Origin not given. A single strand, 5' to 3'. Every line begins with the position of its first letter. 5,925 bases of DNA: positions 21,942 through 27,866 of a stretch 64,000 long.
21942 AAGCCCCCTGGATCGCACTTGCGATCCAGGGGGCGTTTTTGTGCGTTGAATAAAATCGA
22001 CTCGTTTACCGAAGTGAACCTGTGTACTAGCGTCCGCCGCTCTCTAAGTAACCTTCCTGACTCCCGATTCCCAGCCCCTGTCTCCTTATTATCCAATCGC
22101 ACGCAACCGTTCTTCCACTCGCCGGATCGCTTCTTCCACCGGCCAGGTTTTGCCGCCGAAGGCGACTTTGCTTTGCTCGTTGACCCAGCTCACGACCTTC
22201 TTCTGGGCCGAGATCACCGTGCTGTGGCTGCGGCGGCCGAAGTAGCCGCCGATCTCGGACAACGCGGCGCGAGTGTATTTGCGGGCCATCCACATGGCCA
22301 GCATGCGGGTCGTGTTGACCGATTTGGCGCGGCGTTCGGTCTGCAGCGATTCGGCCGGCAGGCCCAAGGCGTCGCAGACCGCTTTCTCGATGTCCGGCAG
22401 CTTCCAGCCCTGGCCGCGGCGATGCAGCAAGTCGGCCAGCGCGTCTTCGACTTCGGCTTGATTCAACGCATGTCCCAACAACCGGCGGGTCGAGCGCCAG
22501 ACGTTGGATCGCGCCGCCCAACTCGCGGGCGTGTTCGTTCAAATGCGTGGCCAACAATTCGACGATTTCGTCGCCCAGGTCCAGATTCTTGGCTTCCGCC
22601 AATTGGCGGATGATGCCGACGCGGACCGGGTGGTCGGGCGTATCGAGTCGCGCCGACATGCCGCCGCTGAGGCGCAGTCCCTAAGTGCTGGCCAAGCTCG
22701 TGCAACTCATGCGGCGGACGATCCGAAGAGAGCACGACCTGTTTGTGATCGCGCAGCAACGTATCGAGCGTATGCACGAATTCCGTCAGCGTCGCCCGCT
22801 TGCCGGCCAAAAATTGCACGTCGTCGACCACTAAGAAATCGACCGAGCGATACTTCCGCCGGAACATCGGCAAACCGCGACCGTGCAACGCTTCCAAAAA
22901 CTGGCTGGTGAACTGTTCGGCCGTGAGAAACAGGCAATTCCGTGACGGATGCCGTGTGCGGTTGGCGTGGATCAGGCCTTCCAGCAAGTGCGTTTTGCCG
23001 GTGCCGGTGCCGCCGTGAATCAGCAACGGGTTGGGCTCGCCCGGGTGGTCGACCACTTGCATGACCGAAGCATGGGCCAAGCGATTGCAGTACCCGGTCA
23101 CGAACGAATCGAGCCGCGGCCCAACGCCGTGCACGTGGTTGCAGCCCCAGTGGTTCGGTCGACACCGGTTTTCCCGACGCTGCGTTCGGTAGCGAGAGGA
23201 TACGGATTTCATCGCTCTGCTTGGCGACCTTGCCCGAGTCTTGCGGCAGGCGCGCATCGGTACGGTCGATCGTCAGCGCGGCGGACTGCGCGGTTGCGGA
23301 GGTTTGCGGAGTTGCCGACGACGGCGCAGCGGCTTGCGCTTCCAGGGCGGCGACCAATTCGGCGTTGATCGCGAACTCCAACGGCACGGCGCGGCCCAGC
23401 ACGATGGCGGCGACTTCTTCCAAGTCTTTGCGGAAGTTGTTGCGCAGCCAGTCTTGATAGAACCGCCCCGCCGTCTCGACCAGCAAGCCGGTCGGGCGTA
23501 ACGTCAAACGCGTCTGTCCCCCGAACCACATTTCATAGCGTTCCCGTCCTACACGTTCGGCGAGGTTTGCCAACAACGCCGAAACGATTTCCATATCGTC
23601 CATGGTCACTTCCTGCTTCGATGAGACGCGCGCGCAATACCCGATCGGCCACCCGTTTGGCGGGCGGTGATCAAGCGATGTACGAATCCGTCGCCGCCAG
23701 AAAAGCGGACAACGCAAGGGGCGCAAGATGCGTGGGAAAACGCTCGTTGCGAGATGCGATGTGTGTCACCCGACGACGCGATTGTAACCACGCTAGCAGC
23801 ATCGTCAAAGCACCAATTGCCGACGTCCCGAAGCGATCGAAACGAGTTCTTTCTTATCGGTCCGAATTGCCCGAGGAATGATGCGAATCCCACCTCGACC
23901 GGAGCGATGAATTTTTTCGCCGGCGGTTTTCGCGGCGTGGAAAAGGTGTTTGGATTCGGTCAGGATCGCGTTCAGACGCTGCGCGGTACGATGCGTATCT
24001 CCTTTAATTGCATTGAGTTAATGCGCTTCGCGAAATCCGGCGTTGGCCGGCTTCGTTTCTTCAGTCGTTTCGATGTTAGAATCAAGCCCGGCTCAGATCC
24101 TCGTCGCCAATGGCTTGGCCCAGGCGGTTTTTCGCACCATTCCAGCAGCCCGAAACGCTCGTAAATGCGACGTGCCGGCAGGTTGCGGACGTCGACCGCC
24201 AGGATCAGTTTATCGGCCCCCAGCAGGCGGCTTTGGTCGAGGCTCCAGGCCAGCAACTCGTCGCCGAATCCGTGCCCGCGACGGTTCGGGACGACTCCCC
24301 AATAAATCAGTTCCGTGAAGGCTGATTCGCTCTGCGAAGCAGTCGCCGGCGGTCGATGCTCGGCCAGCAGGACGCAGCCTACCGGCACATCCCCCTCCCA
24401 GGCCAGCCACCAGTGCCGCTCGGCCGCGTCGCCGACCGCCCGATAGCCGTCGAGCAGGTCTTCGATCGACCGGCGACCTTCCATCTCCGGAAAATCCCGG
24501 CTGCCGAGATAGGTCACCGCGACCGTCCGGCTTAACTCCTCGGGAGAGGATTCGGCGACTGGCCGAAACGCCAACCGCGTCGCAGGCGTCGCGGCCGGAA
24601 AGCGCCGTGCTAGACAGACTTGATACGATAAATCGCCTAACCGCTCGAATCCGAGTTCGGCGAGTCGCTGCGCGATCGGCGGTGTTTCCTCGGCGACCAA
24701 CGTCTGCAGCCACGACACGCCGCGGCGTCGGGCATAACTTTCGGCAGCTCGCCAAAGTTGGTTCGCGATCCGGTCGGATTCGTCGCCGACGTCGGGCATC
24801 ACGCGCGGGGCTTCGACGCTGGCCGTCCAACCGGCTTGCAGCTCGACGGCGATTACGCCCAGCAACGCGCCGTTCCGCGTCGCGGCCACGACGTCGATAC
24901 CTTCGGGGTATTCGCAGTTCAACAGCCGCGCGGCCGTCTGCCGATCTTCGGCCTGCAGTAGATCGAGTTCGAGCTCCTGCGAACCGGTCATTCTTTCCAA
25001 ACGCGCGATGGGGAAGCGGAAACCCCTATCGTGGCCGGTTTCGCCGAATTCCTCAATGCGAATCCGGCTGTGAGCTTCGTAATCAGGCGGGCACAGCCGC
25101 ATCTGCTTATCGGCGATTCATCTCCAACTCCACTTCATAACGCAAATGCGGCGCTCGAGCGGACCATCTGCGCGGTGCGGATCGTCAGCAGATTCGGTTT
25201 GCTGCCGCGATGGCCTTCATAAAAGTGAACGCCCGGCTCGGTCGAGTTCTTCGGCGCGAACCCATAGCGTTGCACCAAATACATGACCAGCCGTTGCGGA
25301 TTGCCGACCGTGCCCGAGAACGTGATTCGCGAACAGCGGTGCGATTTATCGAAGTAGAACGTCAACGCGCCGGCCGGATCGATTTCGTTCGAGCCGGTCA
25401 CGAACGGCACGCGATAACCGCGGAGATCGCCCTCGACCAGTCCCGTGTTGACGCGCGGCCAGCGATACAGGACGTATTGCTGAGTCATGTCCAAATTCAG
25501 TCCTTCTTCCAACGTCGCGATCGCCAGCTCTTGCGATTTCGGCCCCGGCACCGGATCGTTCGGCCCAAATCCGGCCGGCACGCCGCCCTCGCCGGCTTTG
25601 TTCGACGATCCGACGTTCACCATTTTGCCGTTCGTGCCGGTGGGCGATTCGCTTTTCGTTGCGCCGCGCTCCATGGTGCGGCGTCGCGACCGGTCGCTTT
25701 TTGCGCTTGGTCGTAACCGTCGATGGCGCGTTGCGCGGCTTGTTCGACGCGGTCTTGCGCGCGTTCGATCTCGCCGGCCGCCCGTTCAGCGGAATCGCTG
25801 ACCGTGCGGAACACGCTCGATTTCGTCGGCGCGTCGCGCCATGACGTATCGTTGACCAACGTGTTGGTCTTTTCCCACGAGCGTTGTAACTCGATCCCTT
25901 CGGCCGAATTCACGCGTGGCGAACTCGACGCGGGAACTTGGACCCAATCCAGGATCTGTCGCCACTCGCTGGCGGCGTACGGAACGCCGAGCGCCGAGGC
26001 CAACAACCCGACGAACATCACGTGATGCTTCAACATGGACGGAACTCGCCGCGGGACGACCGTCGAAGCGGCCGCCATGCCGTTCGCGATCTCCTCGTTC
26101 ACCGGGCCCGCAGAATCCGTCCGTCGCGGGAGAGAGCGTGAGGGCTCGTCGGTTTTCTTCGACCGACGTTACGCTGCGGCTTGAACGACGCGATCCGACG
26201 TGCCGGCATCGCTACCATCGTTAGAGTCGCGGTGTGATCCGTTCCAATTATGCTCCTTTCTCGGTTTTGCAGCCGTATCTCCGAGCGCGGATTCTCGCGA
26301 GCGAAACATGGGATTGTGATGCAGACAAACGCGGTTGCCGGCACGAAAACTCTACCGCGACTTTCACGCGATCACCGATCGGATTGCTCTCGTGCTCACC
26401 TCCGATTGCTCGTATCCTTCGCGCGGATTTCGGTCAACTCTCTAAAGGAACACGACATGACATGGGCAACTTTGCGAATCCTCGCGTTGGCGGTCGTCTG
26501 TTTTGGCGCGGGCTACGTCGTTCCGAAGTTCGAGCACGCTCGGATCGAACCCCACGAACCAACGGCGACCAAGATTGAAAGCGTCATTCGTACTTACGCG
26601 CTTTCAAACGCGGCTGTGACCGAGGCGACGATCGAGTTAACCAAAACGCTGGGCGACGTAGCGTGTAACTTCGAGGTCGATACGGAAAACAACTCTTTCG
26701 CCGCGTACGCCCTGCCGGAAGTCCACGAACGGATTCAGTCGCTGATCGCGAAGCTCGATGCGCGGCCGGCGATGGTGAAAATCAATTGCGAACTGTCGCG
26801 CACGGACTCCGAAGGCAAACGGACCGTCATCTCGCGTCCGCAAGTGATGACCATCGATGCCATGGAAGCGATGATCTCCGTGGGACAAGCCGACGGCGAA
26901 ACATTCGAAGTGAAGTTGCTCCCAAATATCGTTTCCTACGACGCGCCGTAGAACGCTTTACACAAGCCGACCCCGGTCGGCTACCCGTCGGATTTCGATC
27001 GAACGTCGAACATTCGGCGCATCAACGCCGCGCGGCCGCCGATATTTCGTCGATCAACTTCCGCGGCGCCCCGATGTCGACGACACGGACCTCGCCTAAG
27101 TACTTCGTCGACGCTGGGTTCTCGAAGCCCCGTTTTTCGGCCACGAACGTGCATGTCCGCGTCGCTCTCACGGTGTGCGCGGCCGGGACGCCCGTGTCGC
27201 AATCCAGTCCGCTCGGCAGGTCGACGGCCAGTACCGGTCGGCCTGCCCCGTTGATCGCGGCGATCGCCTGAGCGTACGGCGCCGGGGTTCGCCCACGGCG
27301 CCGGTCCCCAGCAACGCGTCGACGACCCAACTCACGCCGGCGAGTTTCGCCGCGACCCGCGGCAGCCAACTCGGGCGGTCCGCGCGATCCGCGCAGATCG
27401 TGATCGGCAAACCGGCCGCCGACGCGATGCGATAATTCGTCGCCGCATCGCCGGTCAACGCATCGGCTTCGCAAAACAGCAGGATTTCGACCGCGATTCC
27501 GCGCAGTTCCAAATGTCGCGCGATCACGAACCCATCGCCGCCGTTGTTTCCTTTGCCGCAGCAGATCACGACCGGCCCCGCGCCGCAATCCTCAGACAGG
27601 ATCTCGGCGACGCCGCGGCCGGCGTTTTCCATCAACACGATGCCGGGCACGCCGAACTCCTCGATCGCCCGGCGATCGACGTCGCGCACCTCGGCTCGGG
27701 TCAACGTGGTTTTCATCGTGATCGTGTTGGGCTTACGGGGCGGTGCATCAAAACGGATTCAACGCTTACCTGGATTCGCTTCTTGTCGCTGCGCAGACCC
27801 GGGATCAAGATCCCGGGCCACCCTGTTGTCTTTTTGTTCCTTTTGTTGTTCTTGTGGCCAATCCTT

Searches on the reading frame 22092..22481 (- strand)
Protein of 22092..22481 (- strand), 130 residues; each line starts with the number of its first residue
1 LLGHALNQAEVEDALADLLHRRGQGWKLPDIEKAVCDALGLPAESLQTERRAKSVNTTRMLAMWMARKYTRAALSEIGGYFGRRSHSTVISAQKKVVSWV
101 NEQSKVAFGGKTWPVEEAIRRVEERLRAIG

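Call 85: search_protein_families(library=pfam, proteins=[window:22092-22481:-], max_evalue=0.001)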
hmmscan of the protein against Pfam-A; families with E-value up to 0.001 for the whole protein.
window:22092-22481:- (130 aa): 1 family
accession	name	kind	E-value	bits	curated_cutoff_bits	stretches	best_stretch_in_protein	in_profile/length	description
PF08299.17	Bac_DnaA_C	-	3.4e-19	69.1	31.5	1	30-96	3-69/69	Bacterial dnaA protein helix-turn-helix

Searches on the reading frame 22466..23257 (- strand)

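Call 85: search_protein_families(library=pfam, proteins=[window:22466-23257:-], max_evalue=0.001)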
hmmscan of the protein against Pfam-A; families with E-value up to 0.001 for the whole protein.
window:22466-23257:- (264 aa): 5 families
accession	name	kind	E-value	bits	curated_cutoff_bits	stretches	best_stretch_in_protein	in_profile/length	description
PF00308.24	Bac_DnaA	-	4.4e-44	151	23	1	49-193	7-152/162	Bacterial DnaA ATPAse domain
PF13401.12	AAA_22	-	1.7e-05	25.6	27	0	76-172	6-114/130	AAA domain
PF01695.23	IstB_IS21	-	3.6e-05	23.8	24.1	1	78-187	95-201/238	IstB-like ATP binding protein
PF13191.12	AAA_16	-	4.9e-05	24.3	32.6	1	72-130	21-88/167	AAA ATPase domain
PF01443.25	Viral_helicase1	-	0.00051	20.4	21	1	79-174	2-97/228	Viral superfamily 1 RNA helicase core domain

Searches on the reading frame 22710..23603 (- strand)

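Call 85: search_protein_families(library=pfam, proteins=[window:22710-23603:-], max_evalue=0.001)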
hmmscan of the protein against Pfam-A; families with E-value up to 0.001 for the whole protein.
window:22710-23603:- (298 aa): 1 family
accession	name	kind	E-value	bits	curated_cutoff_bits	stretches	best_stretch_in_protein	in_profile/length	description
PF11638.13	DnaA_N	-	3.6e-07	30.2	24.6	1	10-65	7-63/65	DnaA N-terminal domain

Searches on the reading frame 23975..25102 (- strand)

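Call 85: search_protein_families(library=pfam, proteins=[window:23975-25102:-], max_evalue=0.001)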
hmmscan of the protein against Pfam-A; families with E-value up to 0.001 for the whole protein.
window:23975-25102:- (376 aa): 3 families
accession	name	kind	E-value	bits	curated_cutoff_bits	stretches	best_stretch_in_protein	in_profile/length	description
PF00583.31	Acetyltransf_1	-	1.5e-19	70.8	20.7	1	204-318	12-115/116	Acetyltransferase (GNAT) family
PF13508.13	Acetyltransf_7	-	8.4e-08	32.9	27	1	229-318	3-81/84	Acetyltransferase (GNAT) domain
PF13302.13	Acetyltransf_3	-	1.3e-06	29.6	25.4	1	176-319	1-137/138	Acetyltransferase (GNAT) domain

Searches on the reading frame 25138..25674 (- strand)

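Call 85: search_protein_families(library=pfam, proteins=[window:25138-25674:-], max_evalue=0.001)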
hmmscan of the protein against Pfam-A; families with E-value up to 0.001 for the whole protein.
window:25138-25674:- (179 aa): 1 family
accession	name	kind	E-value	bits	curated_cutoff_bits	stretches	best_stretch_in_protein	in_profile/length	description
PF20397.3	DUF6690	-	6.1e-36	124.7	27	1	35-175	73-208/245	Family of unknown function (DUF6690)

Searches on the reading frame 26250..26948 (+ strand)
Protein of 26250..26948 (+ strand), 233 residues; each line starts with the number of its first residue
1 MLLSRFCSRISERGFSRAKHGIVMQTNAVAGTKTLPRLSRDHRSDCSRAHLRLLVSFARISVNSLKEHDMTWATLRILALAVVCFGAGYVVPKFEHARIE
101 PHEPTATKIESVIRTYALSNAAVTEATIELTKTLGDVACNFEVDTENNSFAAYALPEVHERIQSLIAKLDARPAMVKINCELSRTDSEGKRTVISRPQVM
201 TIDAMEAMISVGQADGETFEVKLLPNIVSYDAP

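Call 85: search_protein_families(library=pfam, proteins=[window:26250-26948:+], max_evalue=0.001)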
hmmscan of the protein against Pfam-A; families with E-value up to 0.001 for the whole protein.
window:26250-26948:+ (233 aa): 1 family
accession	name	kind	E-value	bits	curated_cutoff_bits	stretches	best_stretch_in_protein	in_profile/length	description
PF03958.22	Secretin_N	-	2.1e-05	25.1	28.2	1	114-174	2-68/69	Bacterial type II/III secretion system short domain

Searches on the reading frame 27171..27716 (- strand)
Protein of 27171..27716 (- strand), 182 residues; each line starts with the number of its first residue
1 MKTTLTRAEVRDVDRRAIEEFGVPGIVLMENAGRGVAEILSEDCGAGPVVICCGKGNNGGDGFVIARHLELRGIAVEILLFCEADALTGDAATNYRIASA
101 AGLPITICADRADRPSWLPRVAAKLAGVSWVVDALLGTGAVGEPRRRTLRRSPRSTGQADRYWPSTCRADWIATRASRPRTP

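Call 85: search_protein_families(library=pfam, proteins=[window:27171-27716:-], max_evalue=0.001)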
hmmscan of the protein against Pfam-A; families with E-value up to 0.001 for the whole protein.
window:27171-27716:- (182 aa): 1 family
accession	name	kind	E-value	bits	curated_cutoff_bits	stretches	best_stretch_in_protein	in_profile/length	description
PF03853.21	YjeF_N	-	3e-25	89.6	24.9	1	27-147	3-119/169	YjeF-related protein N-terminus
